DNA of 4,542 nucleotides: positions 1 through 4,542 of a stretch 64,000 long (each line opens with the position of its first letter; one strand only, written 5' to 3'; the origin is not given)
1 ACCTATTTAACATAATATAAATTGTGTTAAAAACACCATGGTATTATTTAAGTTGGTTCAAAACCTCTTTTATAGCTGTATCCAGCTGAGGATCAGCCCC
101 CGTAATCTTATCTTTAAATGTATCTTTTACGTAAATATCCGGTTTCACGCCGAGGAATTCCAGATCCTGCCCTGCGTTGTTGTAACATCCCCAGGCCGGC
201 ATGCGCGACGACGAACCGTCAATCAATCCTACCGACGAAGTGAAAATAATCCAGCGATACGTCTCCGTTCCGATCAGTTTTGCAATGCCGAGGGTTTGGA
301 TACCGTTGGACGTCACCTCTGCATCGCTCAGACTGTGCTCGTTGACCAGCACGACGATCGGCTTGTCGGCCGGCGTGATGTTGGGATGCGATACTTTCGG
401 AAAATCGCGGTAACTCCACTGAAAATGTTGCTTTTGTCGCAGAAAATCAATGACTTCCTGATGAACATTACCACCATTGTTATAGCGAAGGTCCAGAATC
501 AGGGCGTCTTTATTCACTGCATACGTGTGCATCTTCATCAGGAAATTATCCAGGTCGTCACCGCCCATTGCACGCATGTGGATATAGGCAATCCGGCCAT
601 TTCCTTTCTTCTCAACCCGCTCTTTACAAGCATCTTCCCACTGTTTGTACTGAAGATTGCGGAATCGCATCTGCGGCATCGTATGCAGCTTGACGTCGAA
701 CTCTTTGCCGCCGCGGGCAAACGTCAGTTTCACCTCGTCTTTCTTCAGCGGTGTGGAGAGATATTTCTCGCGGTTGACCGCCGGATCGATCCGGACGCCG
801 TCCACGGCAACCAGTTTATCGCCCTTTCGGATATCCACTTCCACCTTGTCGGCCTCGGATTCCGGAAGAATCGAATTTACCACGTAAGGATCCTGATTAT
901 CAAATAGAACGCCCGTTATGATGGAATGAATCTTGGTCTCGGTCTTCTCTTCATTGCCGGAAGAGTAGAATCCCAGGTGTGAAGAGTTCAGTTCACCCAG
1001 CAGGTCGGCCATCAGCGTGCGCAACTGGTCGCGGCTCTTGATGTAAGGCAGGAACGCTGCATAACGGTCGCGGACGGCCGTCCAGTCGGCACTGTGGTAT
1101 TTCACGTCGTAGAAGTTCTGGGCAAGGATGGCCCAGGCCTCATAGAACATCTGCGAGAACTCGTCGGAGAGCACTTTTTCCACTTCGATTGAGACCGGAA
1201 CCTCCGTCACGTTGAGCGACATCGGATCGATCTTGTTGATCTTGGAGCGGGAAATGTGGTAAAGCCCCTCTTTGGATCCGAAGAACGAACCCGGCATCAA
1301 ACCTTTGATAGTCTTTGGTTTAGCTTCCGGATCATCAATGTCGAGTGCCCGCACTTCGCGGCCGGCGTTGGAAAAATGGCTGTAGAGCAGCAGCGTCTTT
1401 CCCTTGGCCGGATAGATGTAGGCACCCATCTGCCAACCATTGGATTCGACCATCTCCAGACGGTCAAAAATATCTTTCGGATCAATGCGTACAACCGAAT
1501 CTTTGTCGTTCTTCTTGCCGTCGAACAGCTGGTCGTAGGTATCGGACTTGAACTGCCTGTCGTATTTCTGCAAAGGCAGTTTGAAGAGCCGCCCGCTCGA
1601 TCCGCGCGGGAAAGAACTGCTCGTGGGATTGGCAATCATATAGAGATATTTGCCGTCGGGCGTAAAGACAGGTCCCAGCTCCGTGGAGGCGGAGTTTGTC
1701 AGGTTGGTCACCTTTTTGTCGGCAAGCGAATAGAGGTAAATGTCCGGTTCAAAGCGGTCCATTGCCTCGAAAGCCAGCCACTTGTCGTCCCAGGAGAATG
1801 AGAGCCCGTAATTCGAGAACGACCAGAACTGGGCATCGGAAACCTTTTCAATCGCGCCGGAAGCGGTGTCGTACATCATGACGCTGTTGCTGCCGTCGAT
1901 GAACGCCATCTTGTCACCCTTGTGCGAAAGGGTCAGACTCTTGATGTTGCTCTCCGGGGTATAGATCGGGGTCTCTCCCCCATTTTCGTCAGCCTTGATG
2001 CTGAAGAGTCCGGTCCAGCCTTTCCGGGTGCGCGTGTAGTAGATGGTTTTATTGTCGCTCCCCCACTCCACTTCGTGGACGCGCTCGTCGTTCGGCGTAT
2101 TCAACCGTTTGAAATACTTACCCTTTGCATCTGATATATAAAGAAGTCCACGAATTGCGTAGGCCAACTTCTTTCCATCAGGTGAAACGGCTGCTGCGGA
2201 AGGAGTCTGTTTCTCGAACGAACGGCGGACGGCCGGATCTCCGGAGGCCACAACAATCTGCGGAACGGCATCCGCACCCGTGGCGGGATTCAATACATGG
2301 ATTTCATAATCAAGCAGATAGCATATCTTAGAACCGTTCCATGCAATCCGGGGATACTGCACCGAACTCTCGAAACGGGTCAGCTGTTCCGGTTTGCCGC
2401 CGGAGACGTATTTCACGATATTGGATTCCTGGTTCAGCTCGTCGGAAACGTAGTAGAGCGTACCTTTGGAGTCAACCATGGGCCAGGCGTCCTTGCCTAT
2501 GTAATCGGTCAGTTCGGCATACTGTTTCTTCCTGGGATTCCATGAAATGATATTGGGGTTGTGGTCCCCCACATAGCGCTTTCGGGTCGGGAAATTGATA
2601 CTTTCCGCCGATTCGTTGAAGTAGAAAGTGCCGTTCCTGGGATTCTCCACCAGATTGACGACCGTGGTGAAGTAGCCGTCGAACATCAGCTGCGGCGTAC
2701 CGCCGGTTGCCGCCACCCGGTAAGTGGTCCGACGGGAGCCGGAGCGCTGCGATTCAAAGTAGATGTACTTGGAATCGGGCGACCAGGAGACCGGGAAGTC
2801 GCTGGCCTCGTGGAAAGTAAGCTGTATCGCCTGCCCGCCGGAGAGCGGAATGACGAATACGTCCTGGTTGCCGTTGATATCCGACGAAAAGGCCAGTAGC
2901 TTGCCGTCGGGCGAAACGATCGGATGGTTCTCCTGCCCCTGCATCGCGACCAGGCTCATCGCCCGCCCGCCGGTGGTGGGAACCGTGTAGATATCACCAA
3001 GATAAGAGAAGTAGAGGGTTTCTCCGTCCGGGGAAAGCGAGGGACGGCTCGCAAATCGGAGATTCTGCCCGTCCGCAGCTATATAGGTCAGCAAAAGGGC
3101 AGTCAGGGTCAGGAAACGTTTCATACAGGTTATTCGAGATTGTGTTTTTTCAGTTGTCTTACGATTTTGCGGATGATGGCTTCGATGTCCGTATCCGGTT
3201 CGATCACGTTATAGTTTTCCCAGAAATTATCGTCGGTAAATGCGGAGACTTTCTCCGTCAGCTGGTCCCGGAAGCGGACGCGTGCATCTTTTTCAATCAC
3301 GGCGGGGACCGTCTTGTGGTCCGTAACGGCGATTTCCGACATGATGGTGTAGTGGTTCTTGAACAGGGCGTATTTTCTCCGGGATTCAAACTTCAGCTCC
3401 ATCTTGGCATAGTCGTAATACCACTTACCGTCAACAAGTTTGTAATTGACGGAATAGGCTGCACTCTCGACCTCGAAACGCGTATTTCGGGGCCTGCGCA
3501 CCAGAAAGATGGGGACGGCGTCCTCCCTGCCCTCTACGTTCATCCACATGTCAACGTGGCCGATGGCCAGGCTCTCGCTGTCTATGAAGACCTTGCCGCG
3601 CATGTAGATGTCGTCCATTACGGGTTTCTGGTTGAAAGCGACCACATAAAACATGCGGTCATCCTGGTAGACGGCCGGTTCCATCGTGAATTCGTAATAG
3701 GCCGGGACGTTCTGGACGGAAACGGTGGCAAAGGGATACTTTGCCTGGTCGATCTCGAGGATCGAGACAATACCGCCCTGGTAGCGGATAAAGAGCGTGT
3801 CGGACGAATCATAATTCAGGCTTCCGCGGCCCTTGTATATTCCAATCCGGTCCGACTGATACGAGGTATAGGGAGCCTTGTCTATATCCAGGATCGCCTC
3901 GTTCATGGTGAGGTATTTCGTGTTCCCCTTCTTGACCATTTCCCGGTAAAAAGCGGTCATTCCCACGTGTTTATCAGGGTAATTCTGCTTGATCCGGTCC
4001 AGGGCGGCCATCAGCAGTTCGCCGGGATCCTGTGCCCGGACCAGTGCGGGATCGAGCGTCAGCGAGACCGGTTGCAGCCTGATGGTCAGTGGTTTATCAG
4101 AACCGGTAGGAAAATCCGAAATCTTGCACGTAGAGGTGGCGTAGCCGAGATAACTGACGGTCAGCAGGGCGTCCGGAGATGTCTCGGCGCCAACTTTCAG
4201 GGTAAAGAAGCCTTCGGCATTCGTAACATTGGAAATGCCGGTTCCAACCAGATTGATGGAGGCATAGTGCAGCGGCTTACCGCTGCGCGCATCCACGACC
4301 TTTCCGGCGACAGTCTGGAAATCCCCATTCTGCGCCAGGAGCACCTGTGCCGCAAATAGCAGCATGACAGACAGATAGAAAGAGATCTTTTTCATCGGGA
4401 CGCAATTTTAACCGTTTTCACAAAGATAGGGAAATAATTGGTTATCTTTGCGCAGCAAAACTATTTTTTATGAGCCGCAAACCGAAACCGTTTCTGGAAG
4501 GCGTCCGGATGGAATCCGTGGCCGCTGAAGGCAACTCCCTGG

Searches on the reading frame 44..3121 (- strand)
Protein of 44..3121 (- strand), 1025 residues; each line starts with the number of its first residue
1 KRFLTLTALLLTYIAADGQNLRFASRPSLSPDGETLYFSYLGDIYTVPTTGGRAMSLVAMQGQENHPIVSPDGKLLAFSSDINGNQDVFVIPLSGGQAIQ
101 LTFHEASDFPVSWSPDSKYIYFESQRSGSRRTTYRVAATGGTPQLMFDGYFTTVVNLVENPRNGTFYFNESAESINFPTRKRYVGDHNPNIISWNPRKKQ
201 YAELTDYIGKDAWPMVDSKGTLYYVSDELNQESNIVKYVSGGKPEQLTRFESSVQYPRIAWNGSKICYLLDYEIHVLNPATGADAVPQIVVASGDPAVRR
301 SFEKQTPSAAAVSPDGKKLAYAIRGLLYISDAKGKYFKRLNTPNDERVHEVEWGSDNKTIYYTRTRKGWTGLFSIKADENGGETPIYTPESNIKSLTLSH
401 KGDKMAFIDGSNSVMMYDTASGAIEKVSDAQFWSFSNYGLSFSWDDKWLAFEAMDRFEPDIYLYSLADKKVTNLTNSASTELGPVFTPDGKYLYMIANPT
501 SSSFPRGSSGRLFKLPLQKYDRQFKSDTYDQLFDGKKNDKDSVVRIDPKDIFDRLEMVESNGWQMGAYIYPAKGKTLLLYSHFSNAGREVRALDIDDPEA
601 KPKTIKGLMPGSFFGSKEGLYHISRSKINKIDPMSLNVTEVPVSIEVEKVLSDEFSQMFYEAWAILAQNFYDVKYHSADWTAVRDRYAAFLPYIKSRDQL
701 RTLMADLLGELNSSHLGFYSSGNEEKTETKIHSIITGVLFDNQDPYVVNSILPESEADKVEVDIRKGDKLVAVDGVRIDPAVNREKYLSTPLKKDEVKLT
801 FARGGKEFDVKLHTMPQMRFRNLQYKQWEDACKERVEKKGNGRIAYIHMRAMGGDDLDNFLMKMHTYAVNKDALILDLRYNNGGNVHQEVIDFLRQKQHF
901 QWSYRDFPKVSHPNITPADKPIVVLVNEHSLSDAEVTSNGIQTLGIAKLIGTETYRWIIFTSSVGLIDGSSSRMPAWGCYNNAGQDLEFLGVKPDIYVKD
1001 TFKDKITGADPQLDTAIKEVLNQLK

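Call 71: search_protein_families(library=pfam, proteins=[window:44-3121:-], max_evalue=0.00001)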
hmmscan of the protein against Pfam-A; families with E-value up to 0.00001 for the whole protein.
window:44-3121:- (1025 aa): 6 families
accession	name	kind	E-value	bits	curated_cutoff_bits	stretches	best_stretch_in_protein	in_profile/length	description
PF07676.18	PD40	-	1.6e-27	95.3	20.9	0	57-90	4-38/38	WD40-like Beta Propeller Repeat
PF03572.23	Peptidase_S41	-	1.2e-24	87.2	24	1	843-998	1-165/165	Peptidase family S41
PF14684.11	Tricorn_C1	-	6.7e-17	61.6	24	1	653-709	3-59/59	Tricorn protease C1 domain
PF00930.27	DPPIV_N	-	4.3e-09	36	22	0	66-144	241-321/354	Dipeptidyl peptidase IV (DPP IV) N-terminal region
PF25174.1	Beta-prop_THOC3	-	1.4e-08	34.6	305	0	307-457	91-236/272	THOC3 beta-propeller domain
PF02897.21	Peptidase_S9_N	-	8.4e-06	25.2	24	0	69-132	131-196/414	Prolyl oligopeptidase, N-terminal beta-propeller domain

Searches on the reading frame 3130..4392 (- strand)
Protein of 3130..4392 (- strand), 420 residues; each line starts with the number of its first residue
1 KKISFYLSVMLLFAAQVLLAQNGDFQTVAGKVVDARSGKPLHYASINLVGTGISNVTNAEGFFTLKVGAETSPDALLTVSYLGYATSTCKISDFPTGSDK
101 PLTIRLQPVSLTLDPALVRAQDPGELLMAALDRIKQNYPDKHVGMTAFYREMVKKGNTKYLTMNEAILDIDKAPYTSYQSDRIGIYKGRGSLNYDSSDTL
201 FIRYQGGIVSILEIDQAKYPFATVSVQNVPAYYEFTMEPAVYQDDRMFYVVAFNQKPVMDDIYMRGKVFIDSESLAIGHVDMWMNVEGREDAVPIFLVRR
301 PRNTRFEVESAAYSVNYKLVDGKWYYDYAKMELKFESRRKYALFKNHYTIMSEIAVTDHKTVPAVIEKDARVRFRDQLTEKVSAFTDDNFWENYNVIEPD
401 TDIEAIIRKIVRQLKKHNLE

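Call 71: search_protein_families(library=pfam, proteins=[window:3130-4392:-], max_evalue=0.00001)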
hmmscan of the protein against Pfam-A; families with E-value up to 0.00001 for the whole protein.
window:3130-4392:- (420 aa): 2 families
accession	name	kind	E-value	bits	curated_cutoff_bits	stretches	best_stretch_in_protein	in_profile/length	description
PF13715.12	CarbopepD_reg_2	-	3.6e-12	46.6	32.2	1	28-114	1-84/88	CarboxypepD_reg-like domain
PF13620.12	CarboxypepD_reg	-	1.4e-08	35.4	32.3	1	27-107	1-82/82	Carboxypeptidase regulatory-like domain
